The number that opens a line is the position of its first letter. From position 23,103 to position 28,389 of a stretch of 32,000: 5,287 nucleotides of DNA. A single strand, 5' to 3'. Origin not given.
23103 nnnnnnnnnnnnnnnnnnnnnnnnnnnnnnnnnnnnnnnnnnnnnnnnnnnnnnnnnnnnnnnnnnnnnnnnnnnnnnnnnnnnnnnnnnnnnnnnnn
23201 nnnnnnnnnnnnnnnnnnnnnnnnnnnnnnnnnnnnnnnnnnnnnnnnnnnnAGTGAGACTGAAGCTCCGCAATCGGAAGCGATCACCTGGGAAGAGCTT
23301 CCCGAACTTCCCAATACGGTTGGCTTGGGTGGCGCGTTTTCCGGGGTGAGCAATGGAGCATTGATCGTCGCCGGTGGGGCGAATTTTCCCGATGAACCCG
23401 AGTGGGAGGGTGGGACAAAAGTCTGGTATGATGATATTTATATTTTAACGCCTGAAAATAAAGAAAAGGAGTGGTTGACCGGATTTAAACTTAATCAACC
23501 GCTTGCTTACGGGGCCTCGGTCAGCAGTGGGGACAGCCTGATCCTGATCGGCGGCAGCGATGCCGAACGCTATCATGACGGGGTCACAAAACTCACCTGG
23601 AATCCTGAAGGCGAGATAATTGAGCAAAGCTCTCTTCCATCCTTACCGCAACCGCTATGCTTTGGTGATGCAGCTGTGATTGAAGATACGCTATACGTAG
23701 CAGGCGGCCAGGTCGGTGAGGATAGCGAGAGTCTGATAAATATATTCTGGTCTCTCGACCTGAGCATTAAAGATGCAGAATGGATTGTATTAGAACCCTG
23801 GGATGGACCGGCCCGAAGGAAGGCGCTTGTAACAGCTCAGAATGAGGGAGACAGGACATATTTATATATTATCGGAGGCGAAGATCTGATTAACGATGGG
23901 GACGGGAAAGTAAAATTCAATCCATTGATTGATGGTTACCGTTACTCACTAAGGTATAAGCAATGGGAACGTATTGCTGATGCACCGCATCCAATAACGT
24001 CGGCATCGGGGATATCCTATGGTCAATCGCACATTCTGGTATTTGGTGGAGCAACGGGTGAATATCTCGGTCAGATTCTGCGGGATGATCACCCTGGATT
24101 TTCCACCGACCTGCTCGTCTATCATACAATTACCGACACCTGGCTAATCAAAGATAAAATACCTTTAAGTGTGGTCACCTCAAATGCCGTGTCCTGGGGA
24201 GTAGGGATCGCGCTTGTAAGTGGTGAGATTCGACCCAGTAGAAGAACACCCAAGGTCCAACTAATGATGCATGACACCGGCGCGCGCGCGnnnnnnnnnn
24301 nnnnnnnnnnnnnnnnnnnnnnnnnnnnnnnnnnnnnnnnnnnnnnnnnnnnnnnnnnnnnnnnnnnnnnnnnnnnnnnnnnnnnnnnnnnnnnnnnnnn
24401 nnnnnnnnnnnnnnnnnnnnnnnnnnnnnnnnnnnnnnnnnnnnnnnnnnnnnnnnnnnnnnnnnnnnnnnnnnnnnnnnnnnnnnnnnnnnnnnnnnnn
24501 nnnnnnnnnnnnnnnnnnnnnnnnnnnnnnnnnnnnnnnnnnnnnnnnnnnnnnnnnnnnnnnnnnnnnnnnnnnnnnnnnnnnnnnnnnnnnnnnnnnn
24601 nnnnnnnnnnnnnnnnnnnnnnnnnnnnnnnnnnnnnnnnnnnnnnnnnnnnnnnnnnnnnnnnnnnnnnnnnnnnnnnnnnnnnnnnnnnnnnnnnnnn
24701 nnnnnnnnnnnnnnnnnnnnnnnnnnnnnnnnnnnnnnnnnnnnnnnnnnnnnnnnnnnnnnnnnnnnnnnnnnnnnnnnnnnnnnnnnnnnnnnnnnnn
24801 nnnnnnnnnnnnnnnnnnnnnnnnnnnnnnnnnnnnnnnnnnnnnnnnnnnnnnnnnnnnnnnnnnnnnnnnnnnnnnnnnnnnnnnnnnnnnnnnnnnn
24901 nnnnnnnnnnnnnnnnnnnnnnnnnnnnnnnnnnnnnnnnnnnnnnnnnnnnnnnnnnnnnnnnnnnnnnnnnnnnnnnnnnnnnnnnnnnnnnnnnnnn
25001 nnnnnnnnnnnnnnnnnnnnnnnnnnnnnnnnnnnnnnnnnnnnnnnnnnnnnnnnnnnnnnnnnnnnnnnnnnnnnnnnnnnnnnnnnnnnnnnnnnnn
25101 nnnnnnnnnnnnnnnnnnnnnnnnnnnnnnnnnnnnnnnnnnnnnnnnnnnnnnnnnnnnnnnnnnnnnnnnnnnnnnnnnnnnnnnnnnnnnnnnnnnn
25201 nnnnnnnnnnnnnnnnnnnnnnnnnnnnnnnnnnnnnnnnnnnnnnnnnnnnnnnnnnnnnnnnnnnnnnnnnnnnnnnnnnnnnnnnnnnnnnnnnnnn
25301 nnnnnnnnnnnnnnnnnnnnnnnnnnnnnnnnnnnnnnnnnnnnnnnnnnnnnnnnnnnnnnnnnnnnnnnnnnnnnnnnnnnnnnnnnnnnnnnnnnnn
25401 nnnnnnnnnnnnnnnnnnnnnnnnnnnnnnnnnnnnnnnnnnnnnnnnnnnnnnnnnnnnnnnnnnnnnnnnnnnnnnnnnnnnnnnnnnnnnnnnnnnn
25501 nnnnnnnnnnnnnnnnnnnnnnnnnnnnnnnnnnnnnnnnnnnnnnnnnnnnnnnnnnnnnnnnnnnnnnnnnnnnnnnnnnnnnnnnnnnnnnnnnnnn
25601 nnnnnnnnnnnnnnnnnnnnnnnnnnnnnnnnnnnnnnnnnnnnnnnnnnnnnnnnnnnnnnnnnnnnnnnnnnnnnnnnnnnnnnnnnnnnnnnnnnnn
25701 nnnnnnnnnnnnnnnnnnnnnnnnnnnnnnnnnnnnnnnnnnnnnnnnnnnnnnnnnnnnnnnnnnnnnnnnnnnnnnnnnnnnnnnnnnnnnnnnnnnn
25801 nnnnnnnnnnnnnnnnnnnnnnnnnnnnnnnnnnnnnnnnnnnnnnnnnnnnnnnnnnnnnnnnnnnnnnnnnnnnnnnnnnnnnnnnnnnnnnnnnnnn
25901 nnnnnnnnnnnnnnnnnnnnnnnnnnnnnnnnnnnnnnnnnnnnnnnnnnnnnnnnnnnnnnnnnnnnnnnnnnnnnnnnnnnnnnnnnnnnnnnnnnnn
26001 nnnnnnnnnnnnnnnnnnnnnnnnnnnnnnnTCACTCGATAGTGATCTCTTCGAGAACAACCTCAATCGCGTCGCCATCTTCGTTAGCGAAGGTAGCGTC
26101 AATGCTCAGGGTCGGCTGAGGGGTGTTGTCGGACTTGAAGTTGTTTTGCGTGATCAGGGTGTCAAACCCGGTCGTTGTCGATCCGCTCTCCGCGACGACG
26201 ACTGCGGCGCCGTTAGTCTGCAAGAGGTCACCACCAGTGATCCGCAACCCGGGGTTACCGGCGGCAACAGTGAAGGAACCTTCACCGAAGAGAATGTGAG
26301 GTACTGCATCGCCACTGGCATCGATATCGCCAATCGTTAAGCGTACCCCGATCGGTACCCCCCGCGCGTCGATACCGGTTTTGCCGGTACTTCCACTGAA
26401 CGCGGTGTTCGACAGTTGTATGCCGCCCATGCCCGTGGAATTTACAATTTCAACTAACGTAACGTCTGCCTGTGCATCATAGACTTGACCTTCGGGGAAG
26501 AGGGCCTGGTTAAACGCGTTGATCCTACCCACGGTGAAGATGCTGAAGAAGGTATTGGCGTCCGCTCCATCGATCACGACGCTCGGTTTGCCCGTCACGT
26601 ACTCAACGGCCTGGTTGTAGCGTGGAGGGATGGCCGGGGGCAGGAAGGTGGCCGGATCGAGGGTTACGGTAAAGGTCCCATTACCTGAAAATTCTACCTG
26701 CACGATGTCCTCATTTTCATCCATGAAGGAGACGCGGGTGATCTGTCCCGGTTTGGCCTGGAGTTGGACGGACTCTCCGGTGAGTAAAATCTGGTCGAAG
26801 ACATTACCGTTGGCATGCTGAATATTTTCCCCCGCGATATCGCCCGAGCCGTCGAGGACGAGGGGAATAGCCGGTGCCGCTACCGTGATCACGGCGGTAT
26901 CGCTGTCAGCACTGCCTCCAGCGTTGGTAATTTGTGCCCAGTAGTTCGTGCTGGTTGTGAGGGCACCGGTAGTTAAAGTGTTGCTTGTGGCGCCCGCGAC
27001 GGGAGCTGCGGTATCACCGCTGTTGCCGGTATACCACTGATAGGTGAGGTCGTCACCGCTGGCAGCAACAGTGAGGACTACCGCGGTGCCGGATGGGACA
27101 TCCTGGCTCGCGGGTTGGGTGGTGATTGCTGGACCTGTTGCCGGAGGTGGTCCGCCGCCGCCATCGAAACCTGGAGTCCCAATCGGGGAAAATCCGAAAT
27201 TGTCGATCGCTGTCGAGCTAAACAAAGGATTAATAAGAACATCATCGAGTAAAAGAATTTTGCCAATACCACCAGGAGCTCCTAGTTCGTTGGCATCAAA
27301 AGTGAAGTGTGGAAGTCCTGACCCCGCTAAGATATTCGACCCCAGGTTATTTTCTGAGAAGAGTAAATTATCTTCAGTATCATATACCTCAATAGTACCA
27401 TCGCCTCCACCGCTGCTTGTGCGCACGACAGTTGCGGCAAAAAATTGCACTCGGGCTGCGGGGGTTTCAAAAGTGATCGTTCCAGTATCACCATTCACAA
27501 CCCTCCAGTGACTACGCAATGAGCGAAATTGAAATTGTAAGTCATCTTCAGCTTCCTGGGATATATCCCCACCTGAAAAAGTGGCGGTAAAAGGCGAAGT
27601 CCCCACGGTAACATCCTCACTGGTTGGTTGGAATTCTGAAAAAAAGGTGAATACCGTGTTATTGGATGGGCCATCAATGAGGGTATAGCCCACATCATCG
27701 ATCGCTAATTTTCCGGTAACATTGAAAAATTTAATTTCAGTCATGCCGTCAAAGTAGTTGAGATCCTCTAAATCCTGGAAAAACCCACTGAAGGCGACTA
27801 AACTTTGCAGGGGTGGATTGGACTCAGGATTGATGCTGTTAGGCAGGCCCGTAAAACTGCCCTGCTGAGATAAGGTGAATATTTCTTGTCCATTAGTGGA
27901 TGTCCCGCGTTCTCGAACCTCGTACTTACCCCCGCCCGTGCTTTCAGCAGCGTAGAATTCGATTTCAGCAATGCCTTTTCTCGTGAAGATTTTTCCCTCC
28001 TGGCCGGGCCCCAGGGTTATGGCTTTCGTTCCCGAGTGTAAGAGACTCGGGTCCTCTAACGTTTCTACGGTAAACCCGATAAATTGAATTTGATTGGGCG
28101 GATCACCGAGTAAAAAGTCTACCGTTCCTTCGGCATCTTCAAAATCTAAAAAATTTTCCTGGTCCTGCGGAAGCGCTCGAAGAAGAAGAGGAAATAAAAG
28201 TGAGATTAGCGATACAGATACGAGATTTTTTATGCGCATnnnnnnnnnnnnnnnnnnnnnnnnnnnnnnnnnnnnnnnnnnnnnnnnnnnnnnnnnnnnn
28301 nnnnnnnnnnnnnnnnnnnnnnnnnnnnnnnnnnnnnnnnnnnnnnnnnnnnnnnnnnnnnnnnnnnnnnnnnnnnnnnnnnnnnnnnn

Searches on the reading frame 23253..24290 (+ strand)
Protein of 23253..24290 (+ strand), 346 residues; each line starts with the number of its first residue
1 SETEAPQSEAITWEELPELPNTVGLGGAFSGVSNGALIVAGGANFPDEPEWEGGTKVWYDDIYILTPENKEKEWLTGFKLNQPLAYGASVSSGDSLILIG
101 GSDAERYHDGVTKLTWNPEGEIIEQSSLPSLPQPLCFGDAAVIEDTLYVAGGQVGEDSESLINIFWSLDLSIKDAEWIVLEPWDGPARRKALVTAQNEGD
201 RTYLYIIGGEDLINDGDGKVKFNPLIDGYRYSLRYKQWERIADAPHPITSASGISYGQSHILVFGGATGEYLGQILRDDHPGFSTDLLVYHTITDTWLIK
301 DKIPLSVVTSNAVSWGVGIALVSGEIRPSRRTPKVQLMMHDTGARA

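Call 37: search_dna_similar(query=window:23253-24290:+, collection=plasmids, mode=protein, max_rows=40, max_evalue=0.0001)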
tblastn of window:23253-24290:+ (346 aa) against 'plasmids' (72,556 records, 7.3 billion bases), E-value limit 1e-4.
Records with a match: 27; places in all: 27; records where one place covers at least 80% of the query: 7.
Best place of each record, by identity: <60% 27.
By first word of the organism name: Escherichia 15; Deinococcus 3; Hymenobacter 2; Fibrella 1; Parabacteroides 1; Phocaeicola 1; Fusobacterium 1; Prevotella 1; Microvirga 1; Pseudoalteromonas 1.
By predicted mobility (MOB-suite, as given by PLSDB): conjugative 14; non-mobilizable 12; mobilizable 1.
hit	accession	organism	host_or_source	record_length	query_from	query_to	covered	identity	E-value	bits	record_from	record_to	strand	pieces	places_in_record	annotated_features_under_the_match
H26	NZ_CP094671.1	Hymenobacter tibetensis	Single cell,soil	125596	11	333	93%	34.5%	1e-44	170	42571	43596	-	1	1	galactose oxidase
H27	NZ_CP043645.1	Hymenobacter sp. NBH84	pure culture,soil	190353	6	338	96%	32.7%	8e-40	156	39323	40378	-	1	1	galactose oxidase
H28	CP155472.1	Fibrella sp. ES10-3-2-2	single cell,soil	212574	15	339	94%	31.9%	1e-38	153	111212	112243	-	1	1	kelch repeat-containing protein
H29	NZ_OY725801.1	Parabacteroides distasonis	-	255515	7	336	95%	27.9%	3e-28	122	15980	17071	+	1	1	cyclically-permuted mutarotase family protein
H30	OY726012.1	Phocaeicola massiliensis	-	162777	24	341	92%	28.2%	6e-16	86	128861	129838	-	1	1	none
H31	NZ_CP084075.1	Fusobacterium vincentii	-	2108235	2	335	97%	23.6%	5e-12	75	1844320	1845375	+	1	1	none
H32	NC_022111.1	Prevotella sp. oral taxon 299 str. F0039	Homo sapiens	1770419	24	335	90%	22.6%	8e-10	68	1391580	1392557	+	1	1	none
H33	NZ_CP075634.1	Escherichia coli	Homo sapiens,stool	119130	111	345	68%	25.6%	6e-5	52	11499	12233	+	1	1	N-acetylneuraminate epimerase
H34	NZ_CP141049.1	Microvirga lotononidis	-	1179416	126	338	62%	26.0%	2e-5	54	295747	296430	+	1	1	none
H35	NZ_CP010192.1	Escherichia coli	mouse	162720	124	335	61%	24.1%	3e-6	56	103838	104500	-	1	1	N-acetylneuraminate epimerase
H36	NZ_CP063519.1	Escherichia coli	Homo sapiens,rectal swab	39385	124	335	61%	24.1%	4e-6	56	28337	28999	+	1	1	N-acetylneuraminate epimerase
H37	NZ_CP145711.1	Escherichia coli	Homo sapiens,stool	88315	124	335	61%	24.1%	4e-6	56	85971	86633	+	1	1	N-acetylneuraminate epimerase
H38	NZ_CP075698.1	Escherichia coli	Homo sapiens,stool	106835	124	335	61%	24.1%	4e-6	56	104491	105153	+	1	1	N-acetylneuraminate epimerase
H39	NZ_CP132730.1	Escherichia coli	-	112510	124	335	61%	24.1%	4e-6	56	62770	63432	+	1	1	N-acetylneuraminate epimerase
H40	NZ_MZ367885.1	Escherichia coli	-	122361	124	335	61%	24.1%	4e-6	56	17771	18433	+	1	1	N-acetylneuraminate epimerase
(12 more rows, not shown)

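Call 38: get_annotated_region(hit=H29, flank=7000)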
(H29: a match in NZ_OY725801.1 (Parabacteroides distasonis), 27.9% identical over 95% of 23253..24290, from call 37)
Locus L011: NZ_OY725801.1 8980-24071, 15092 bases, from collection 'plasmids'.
description: Parabacteroides distasonis strain Parabacteroides distasonis TSDC17.2-1.1 plasmid 56, complete sequence
organism: Parabacteroides distasonis (NCBI taxid 823)
taxonomy: Bacteria; Bacteroidota; Bacteroidia; Bacteroidales; Tannerellaceae; Parabacteroides; Parabacteroides distasonis
host: -; source: -; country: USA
typing (MOB-suite, as given by PLSDB): non-mobilizable
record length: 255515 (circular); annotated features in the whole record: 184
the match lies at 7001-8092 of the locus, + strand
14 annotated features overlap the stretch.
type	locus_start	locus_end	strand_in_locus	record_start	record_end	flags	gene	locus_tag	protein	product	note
CDS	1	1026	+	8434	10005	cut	nanU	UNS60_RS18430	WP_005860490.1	SusD family outer membrane lipoprotein NanU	-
CDS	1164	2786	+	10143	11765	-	-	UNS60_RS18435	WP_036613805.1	sialidase family protein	-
CDS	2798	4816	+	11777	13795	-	-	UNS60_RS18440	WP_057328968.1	family 20 glycosylhydrolase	GO:0005975 - carbohydrate metabolic process [Evidence IEA]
CDS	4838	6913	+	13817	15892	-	-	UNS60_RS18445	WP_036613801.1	GDSL-type esterase/lipase family protein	-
CDS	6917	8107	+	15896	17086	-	-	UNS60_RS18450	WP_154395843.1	cyclically-permuted mutarotase family protein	-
CDS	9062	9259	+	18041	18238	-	-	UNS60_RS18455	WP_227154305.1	hypothetical protein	-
CDS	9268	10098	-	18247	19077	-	-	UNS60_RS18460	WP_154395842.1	MBL fold metallo-hydrolase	-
CDS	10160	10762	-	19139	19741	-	-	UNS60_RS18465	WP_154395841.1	TIGR00730 family Rossman fold protein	-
CDS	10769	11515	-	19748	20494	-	-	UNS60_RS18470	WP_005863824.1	TIGR02757 family protein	GO:0008150 - biological_process [Evidence IEA]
CDS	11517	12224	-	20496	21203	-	-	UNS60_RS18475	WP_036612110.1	DNA alkylation repair protein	-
CDS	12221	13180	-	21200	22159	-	-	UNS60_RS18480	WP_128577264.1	2-hydroxyacid dehydrogenase family protein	-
CDS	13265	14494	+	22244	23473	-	-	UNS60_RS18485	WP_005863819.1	nucleoside recognition domain-containing protein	-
CDS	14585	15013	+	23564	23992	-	ybeY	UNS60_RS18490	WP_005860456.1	rRNA maturation RNase YbeY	GO:0042254 - ribosome biogenesis [Evidence IEA]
CDS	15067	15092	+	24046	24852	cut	-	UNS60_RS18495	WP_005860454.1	KilA-N domain-containing protein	-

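Call 39: get_annotated_region(hit=H26, flank=7000)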
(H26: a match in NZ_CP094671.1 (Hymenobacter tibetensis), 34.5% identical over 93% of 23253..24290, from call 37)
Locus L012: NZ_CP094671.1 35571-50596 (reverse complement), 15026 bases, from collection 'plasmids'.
description: Hymenobacter tibetensis strain KACC 21982 plasmid unnamed2, complete sequence
organism: Hymenobacter tibetensis (NCBI taxid 497967)
taxonomy: Bacteria; Bacteroidota; Cytophagia; Cytophagales; Hymenobacteraceae; Hymenobacter; Hymenobacter tibetensis
host: -; source: Single cell,soil; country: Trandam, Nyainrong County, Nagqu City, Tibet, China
typing (MOB-suite, as given by PLSDB): non-mobilizable
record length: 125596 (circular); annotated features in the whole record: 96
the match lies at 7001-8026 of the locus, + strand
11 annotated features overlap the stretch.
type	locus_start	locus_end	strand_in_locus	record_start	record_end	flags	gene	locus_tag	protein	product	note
CDS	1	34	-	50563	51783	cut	-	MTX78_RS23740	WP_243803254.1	sialidase family protein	-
CDS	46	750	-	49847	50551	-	-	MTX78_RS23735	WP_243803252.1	FCD domain-containing protein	-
CDS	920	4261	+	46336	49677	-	-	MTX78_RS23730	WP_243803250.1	SusC/RagA family TonB-linked outer membrane protein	GO:0071702 - organic substance transport [Evidence IEA]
CDS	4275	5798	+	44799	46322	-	-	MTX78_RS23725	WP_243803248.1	RagB/SusD family nutrient uptake outer membrane protein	-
CDS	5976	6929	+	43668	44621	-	-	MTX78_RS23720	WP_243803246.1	dihydrodipicolinate synthase family protein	-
CDS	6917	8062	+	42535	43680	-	-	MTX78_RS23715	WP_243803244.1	galactose oxidase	-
CDS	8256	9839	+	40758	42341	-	-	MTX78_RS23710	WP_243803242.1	sialate O-acetylesterase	-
CDS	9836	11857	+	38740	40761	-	-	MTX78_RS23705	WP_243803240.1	family 20 glycosylhydrolase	GO:0005975 - carbohydrate metabolic process [Evidence IEA]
CDS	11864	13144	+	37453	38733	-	-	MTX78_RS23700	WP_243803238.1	MFS transporter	GO:0055085 - transmembrane transport [Evidence IEA]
CDS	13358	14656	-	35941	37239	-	-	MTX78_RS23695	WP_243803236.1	sugar MFS transporter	GO:0055085 - transmembrane transport [Evidence IEA]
CDS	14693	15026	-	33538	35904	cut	-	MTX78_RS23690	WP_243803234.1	family 20 glycosylhydrolase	GO:0005975 - carbohydrate metabolic process [Evidence IEA]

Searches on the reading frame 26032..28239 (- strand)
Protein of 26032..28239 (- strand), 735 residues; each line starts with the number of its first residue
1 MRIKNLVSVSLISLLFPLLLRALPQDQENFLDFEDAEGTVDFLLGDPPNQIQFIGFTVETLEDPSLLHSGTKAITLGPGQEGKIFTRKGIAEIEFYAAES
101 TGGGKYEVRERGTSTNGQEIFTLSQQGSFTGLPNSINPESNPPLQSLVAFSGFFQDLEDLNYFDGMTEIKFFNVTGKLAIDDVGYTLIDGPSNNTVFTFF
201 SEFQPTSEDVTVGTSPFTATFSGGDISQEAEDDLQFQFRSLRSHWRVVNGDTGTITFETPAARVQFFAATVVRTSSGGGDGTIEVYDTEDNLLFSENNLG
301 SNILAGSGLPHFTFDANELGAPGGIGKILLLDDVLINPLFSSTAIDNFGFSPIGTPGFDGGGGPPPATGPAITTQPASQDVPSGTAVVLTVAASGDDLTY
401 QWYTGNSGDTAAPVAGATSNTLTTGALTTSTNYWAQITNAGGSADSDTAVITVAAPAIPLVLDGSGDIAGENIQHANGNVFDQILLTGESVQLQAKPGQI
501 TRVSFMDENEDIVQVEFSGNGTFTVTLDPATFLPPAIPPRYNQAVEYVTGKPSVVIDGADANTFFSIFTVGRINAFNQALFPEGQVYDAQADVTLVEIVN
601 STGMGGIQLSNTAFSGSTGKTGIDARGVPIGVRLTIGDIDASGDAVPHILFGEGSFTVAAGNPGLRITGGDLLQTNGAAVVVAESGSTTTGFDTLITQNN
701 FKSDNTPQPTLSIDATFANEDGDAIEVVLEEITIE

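Call 9: search_protein_families(library=pfam, proteins=[window:26032-28239:-], max_evalue=0.001)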
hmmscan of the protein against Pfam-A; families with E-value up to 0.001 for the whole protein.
window:26032-28239:- (735 aa): 3 families
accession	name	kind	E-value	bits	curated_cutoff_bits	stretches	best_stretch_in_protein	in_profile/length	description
PF19081.6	Ig_7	-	2.7e-09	37.6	27.3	1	371-453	2-80/84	Ig-like domain CHU_C associated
PF13927.12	Ig_3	-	0.00098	20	30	0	370-429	2-68/78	Immunoglobulin domain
PF00801.26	PKD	-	0.00099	19.5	23.5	0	373-410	3-41/80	PKD domain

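Call 47: search_protein_families(library=ncbifam, proteins=[window:26032-28236:-], max_evalue=0.001)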
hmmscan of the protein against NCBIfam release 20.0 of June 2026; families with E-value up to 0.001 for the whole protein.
window:26032-28236:- (734 aa): 0 families

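Call 62: find_homologous_proteins(query=window:26032-28236:-, max_evalue=0.00001)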
Query window:26032-28236:- (734 aa): 491 proteins with E <= 0.00001 among 8000 candidates; the best 120 are listed.
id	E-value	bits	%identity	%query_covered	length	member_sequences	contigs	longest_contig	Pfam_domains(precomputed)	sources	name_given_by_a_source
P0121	0.0e+0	1509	94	100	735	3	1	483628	PF19081.7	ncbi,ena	-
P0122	0.0e+0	1486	92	100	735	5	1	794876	PF19081.7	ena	-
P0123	0.0e+0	1476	91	100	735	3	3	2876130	PF19081.7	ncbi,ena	-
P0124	0.0e+0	1449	89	100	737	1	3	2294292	PF13927.13,PF19081.7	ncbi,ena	-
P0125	0.0e+0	1441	88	100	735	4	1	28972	PF19081.7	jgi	jgi:hypothetical protein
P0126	0.0e+0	1432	88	100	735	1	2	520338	PF19081.7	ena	-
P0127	0.0e+0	1426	88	100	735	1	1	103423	PF19081.7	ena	-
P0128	0.0e+0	1422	88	100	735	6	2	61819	PF19081.7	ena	-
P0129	0.0e+0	1396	88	100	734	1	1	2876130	PF19081.7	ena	-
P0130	0.0e+0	1391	87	100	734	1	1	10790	PF19081.7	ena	-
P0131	0.0e+0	1387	86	100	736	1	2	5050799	PF19081.7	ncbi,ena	-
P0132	0.0e+0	1387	86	100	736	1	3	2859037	PF19081.7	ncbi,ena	-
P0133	0.0e+0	1363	85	100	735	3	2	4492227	PF19081.7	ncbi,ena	-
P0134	0.0e+0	1327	83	100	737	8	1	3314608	PF19081.7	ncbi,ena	-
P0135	0.0e+0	1326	83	100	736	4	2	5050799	PF19081.7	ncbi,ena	-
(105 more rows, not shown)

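Call 86: predict_structure(alignment_id=A2)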
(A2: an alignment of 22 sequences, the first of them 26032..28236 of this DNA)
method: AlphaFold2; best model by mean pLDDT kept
length: 734 residues; sequences in the alignment: 22
mean_pLDDT: 52.6   pTM: 0.40
mean pLDDT of the five models: 52.6, 51.4, 48.7, 47.5, 45.7
residues with pLDDT >= 90: 46; 70-90: 170; 50-70: 116; < 50: 402
segments of 3 or more residues with pLDDT < 50: 15-28, 152-155, 303-307, 358-719, 722-734
pLDDT, mean of each block of 10 residues (from residue 1): 75 48 38 62 62 80 61 84 81 77 74 59 63 66 73 55 79 81 73 77 88 92 79 53 84 95 83 60 94 83 50 82 91 75 86 56 30 39 41 36 34 34 35 36 35 32 31 27 36 37 38 41 38 27 27 38 36 26 25 32 31 26 26 29 27 27 29 29 33 38 35 45 44 31
secondary structure, 60 per line:
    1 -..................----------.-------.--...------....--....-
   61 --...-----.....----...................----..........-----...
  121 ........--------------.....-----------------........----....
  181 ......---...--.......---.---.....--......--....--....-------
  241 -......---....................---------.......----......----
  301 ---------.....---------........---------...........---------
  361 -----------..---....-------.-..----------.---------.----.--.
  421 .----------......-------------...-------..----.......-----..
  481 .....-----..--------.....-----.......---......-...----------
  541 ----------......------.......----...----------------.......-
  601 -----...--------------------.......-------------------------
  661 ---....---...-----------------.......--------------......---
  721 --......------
elements in order (helices of 4 or more, strands of 3 or more residues): H2-19 E41-43 E50-53 E56-59 E71-75 E80-98 E103-112 E118-128 E143-147 E165-172 E177-186 E195-198 E209-213 E216-221 E224-227 H230-233 E242-247 E251-270 E280-286 E291-296 E310-314 E324-331 E341-351 E377-380 E432-437 E451-453 E467-473 E479-485 E501-505 E511-517 E521-526 E551-556 E563-569 E593-599 E606-608 E629-635 E664-667 H691-697 E712-717 E723-728
